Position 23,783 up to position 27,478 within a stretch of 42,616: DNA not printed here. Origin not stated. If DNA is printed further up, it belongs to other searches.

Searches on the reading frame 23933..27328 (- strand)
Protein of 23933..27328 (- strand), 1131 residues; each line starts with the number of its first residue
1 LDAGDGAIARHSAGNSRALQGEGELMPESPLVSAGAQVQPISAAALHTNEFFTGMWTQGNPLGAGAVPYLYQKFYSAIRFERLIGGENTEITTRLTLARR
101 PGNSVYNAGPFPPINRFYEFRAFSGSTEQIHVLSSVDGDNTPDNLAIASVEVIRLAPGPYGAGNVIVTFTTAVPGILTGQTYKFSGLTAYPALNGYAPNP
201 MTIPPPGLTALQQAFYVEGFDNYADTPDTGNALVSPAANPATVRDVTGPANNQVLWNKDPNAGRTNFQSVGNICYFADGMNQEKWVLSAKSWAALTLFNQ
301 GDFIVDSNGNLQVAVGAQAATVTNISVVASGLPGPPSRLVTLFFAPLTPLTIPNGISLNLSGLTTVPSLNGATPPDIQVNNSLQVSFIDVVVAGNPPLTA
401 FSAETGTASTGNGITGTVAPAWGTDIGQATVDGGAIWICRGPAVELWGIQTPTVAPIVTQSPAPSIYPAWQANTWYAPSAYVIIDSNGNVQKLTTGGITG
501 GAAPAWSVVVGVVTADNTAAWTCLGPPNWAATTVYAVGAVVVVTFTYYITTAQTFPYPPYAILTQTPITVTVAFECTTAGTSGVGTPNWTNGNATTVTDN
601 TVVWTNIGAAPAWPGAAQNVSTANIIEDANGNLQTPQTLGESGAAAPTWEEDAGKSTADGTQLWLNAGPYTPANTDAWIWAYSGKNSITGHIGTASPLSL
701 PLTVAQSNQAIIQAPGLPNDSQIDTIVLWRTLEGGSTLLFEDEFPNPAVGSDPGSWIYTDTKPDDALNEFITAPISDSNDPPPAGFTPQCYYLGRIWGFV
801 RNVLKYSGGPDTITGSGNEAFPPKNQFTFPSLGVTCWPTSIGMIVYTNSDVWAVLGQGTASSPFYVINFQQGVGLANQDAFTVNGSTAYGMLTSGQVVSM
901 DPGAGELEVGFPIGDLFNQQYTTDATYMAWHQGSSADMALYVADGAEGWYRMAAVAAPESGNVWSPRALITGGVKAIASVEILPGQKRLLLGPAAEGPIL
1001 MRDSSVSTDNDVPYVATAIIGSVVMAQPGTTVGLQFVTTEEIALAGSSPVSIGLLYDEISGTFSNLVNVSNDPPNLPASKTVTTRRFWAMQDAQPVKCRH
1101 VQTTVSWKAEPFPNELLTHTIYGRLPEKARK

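Call 87: search_protein_families(library=phrogs, max_evalue=0.00001, proteins=[window:23933-27328:-])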
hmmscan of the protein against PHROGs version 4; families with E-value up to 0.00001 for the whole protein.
window:23933-27328:- (1131 aa): 1 family
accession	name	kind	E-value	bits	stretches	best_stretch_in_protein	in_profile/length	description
phrog_20658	-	head and packaging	5.5e-07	30.5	0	574-606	157-189/211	head decoration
